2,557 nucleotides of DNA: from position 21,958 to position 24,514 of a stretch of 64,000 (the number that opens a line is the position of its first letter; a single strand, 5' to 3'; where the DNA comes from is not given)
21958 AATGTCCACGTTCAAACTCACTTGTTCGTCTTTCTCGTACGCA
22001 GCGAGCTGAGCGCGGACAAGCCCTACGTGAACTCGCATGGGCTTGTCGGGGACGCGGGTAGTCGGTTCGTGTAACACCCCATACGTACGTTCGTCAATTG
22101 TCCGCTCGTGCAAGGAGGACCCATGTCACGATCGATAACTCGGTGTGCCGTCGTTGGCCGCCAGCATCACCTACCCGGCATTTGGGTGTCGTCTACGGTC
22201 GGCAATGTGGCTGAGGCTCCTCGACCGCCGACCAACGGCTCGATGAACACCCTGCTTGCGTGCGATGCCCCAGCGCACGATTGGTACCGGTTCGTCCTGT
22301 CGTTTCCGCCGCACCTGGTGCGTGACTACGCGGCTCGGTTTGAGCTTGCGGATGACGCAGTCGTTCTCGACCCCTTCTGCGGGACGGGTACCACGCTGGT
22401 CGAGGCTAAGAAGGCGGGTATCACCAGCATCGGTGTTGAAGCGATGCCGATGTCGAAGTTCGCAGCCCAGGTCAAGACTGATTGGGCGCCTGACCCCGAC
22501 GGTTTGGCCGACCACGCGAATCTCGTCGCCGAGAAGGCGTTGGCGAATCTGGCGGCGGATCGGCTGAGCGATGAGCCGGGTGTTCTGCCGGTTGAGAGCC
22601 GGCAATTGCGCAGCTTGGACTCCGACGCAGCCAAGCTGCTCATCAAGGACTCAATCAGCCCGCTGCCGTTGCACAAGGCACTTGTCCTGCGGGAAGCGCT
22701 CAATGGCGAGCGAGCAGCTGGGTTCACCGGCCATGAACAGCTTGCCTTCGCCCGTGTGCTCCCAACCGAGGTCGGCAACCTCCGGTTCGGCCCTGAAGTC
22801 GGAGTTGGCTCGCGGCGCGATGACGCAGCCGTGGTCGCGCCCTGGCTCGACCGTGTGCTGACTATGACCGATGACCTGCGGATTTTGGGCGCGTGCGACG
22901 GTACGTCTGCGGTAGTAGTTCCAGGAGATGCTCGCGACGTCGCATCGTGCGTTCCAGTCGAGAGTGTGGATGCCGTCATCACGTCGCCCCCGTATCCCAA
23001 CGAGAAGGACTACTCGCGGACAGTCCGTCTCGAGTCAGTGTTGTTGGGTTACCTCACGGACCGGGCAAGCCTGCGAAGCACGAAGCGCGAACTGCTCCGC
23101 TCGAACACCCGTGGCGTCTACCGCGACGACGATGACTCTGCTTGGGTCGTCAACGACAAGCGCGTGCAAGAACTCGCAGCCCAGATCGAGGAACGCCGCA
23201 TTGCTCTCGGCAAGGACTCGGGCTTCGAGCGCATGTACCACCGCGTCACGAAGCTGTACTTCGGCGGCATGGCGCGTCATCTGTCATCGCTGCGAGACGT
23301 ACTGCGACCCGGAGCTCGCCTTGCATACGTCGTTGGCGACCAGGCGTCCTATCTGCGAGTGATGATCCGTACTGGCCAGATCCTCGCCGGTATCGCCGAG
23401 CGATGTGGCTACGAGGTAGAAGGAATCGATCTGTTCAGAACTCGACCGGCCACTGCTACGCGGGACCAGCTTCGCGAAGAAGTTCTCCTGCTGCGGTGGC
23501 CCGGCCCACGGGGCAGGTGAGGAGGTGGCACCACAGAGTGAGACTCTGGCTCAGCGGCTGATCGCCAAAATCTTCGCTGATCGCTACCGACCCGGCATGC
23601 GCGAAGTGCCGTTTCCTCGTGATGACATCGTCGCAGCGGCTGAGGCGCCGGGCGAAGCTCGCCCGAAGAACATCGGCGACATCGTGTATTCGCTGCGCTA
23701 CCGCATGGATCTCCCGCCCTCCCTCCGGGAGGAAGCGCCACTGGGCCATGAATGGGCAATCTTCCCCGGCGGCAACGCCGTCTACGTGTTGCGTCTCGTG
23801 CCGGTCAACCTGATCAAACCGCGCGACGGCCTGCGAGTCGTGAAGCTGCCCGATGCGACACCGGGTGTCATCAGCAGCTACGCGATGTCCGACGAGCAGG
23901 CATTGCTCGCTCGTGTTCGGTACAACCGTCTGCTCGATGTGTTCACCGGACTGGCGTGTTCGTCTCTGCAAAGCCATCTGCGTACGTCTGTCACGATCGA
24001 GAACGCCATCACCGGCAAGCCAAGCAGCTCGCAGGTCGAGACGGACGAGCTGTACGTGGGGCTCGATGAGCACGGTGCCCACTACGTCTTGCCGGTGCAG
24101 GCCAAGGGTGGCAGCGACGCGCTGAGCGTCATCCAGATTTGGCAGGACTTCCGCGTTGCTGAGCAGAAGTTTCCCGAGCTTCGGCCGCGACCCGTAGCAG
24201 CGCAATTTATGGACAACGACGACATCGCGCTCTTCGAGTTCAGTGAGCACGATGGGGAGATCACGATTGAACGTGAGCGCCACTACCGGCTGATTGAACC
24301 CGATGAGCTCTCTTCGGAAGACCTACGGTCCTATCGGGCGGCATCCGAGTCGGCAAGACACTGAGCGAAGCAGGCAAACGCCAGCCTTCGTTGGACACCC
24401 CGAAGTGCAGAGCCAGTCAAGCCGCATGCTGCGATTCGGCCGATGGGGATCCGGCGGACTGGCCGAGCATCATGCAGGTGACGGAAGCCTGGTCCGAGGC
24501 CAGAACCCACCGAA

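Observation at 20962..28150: About 7 kb lower-GC block between argG and icd: candidate defence island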

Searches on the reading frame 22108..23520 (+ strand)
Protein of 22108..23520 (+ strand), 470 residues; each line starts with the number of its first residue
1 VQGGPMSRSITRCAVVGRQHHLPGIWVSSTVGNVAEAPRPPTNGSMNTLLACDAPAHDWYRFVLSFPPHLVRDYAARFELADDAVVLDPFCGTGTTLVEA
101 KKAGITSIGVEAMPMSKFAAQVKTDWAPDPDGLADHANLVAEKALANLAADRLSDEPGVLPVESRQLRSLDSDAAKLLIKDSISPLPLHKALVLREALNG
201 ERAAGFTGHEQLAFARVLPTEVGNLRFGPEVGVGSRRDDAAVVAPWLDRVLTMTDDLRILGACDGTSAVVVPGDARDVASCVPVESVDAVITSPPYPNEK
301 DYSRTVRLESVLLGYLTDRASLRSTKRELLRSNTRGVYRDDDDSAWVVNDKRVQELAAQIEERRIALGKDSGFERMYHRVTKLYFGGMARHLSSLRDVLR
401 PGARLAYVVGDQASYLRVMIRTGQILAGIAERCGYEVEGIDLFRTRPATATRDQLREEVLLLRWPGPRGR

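Call 6: search_protein_families(library=pfam, proteins=[window:22108-23520:+], max_evalue=0.1)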
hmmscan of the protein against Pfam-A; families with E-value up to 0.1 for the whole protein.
window:22108-23520:+ (470 aa): 4 families
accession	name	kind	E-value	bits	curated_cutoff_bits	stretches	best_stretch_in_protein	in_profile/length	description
PF01555.25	N6_N4_Mtase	-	2e-10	41.4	26.7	1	82-113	181-212/221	DNA methylase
PF01170.24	UPF0020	-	3.9e-06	27.1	22.3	1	80-108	26-54/197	RMKL-like, methyltransferase domain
PF13489.12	Methyltransf_23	-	0.017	15.3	27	0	72-126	10-69/164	Methyltransferase domain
PF13649.12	Methyltransf_25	-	0.099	13.8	27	0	86-114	1-31/97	Methyltransferase domain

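Call 7: search_protein_families(library=padloc, proteins=[window:22108-23520:+], max_evalue=0.1)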
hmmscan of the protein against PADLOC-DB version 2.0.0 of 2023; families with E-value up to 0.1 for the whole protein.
window:22108-23520:+ (470 aa): 53 families (the best 25 are shown)
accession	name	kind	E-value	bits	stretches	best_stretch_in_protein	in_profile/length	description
PDLC03224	MTase_II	-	1.2e-33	114.8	2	284-452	294-461/481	Type II methyltransferase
PDLC03306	MTase_II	-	9e-23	78.9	2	267-438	222-392/422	Type II methyltransferase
PDLC03389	MTase_II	-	1.4e-18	64.8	2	253-459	248-439/445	Type II methyltransferase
PDLC03369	MTase_II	-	1.1e-17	62.1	1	55-127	113-185/532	Type II methyltransferase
PDLC03362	MTase_II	-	5.1e-17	59.8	2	273-438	251-403/438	Type II methyltransferase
PDLC03239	MTase_II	-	1e-14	52.1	1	56-126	65-136/442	Type II methyltransferase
PDLC03353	MTase_II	-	3.3e-14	51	2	62-112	189-238/260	Type II methyltransferase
PDLC03364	MTase_II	-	5.1e-13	46.7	1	60-128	36-104/380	Type II methyltransferase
PDLC03322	MTase_II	-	9e-13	45.9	2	80-125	62-107/446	Type II methyltransferase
PDLC03387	MTase_II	-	3.5e-12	44.1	2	269-315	13-61/289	Type II methyltransferase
PDLC03377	MTase_II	-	2.3e-11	41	2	45-124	84-163/504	Type II methyltransferase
PDLC03316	MTase_II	-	9.4e-11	39.3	2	85-116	336-367/390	Type II methyltransferase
PDLC03350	MTase_II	-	1.1e-10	39.4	2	65-115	237-286/312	Type II methyltransferase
PDLC03351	MTase_II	-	5.9e-10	36.8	1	59-121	128-186/348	Type II methyltransferase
PDLC03283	MTase_II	-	9e-10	36.3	2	78-114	226-261/352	Type II methyltransferase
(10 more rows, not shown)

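Call 9: search_protein_families(library=ncbifam, proteins=[window:22108-23520:+], max_evalue=0.1)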
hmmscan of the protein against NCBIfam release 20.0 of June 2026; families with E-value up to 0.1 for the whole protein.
window:22108-23520:+ (470 aa): 8 families
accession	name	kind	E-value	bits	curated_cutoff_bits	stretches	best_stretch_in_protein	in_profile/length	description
TIGR01177.1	TIGR01177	hypoth_equivalog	1.9e-08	34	316.55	1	67-111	167-211/330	TIGR01177 family methyltransferase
NF010253.0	PRK13699.1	subfamily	1.5e-06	28.1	244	1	82-118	163-199/226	DNA methyltransferase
NF050803.1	DnaMtaseCcrMCaul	equivalog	1.7e-05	23.9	830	1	83-115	206-238/350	adenine-specific DNA-methyltransferase CcrM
NF008572.0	PRK11524.1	equivalog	2e-05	23.8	292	1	82-112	214-244/294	adenine-specific DNA-methyltransferase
NF040721.1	Trm14_Arch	equivalog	0.00055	19.2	280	1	79-101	188-210/370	tRNA (guanine(6)-N2)-methyltransferase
NF040850.1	Trm14_Thcoccales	equivalog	0.03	13.2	480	1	63-101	195-236/365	tRNA (guanine(6)-N2)-methyltransferase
NF008748.0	PRK11783.1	equivalog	0.088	11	466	0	83-101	193-211/704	bifunctional 23S rRNA (guanine(2069)-N(7))-methyltransferase RlmK/23S rRNA (guanine(2445)-N(2))-methyltransferase RlmL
NF045667.1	MTase_DVU1556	equivalog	0.091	12.2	155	0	70-115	10-56/213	DVU_1556 family methyltransferase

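Call 10: search_protein_families(library=phrogs, proteins=[window:22108-23520:+], max_evalue=0.1)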
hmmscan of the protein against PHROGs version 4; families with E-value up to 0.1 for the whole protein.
window:22108-23520:+ (470 aa): 10 families
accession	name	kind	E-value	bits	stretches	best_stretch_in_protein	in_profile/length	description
phrog_18146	-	other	7.9e-34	118.3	2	277-444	264-419/452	DNA methyltransferase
phrog_67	-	other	5.5e-11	43.2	2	84-113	303-332/743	DNA methyltransferase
phrog_10183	-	other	2.7e-07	30.2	1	82-131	115-165/889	DNA methyltransferase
phrog_12517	-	unknown function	6.9e-07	29.7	1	271-307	163-199/316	-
phrog_498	-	other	2.1e-06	27.6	1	66-304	363-491/633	DNA methyltransferase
phrog_6025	-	other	0.0044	17.7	1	270-300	14-44/192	DNA methyltransferase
phrog_2713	-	unknown function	0.012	15.7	0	68-102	198-232/520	-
phrog_3008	-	other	0.016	15.5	1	85-113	172-200/244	DNA methyltransferase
phrog_23085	-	unknown function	0.049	14.3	0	80-114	61-95/138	-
phrog_799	-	other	0.058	13.6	0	67-109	218-259/458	DNA methyltransferase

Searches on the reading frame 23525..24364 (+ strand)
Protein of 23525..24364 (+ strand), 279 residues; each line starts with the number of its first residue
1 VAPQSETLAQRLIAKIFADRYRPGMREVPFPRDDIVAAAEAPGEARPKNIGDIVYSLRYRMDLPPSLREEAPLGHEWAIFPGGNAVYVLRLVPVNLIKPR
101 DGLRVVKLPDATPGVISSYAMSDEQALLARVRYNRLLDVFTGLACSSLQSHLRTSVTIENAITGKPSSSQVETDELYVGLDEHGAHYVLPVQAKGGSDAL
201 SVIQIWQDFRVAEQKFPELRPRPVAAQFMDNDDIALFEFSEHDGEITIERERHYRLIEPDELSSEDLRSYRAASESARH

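Call 6: search_protein_families(library=pfam, proteins=[window:23525-24364:+], max_evalue=0.1)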
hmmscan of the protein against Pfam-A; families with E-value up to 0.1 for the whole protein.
window:23525-24364:+ (279 aa): 0 families

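Call 7: search_protein_families(library=padloc, proteins=[window:23525-24364:+], max_evalue=0.1)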
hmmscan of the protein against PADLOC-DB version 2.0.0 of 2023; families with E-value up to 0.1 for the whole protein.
window:23525-24364:+ (279 aa): 1 family
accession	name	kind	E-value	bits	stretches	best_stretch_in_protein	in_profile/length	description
PDLC03404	REase_II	-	3.9e-96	319.3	1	10-271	7-259/260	Type II restriction enzyme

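Call 9: search_protein_families(library=ncbifam, proteins=[window:23525-24364:+], max_evalue=0.1)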
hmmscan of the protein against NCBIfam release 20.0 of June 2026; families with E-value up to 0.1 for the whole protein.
window:23525-24364:+ (279 aa): 0 families

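Call 10: search_protein_families(library=phrogs, proteins=[window:23525-24364:+], max_evalue=0.1)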
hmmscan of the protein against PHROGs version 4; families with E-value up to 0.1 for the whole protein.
window:23525-24364:+ (279 aa): 0 families

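Call 12: search_solved_structures(query=window:23525-24364:+, max_evalue=10)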
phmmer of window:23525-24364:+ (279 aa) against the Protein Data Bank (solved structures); distinct sequences matched with E-value up to 10: 3.
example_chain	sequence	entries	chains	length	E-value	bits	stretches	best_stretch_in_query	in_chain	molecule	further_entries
1uai_A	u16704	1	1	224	0.45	13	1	208-260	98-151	polyguluronate lyase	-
1zki_A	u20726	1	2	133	0.84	12.1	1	135-162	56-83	hypothetical protein PA5202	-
1dhm_A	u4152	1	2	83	1.8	11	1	50-112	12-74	E2 PROTEIN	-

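Call 66: search_dna_similar(query=window:23525-24364:+, collection=plasmids, mode=protein, max_rows=12)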
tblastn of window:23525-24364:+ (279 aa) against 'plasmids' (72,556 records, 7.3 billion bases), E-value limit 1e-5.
Records with a match: 65; places in all: 71; records where one place covers at least 80% of the query: 58.
Best place of each record, by identity: <60% 65.
By first word of the organism name: Klebsiella 39; Salmonella 17; Escherichia 2; Paracoccus 1; Sinorhizobium 1; Enterobacter 1; Citrobacter 1; Cryobacterium 1; Pseudomonas 1; Sulfitobacter 1.
By predicted mobility (MOB-suite, as given by PLSDB): mobilizable 57; non-mobilizable 7; conjugative 1.
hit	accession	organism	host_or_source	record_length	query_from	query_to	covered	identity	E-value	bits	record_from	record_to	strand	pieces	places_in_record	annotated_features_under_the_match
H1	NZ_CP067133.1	Paracoccus seriniphilus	cell culture,washing water of Bugula ...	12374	12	271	93%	48.8%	5e-73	249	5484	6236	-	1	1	endonuclease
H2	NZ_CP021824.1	Sinorhizobium meliloti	Medicago truncatula,Single Cell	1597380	12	270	93%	47.9%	9e-72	246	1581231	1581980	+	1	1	none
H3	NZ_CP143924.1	Klebsiella pneumoniae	wastewater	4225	4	273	97%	44.8%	3e-73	250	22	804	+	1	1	hypothetical protein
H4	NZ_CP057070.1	Klebsiella pneumoniae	culture,Pooled cattle faecal samples ...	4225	4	273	97%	44.8%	3e-73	250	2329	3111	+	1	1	hypothetical protein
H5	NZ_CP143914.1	Klebsiella pneumoniae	wastewater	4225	4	273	97%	44.8%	3e-73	250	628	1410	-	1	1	hypothetical protein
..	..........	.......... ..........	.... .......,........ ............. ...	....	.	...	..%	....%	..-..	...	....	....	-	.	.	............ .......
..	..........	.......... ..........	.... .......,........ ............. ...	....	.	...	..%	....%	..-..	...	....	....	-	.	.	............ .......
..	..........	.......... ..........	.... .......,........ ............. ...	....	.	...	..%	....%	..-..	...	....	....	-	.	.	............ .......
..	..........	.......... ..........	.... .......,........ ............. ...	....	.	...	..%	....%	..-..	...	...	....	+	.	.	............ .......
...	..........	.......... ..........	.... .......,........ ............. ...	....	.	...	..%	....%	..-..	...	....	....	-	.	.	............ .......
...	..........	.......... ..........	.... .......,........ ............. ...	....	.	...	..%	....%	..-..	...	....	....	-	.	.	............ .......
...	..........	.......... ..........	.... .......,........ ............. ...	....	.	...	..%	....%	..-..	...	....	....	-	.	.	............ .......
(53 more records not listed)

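Call 68: get_annotated_region(hit=H3, flank=3000)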
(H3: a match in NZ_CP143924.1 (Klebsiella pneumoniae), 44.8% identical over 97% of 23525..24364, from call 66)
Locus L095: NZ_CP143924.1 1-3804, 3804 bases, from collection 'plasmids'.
description: Klebsiella pneumoniae strain Kp2-1 plasmid unnamed5, complete sequence
organism: Klebsiella pneumoniae (NCBI taxid 573)
taxonomy: Bacteria; Pseudomonadota; Gammaproteobacteria; Enterobacterales; Enterobacteriaceae; Klebsiella; Klebsiella pneumoniae
host: -; source: wastewater; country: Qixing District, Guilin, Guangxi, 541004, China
typing (MOB-suite, as given by PLSDB): non-mobilizable; replicon ColRNAI_rep_cluster_1987
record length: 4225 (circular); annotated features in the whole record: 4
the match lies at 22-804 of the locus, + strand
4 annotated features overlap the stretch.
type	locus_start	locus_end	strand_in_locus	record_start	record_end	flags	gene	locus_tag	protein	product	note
CDS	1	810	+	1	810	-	-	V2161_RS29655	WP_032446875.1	hypothetical protein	-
CDS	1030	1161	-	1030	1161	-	-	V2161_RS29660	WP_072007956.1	replication initiation protein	-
CDS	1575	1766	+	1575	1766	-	-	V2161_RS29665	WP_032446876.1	Rop family plasmid primer RNA-binding protein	-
CDS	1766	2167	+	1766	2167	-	-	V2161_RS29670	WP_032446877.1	helix-turn-helix domain-containing protein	-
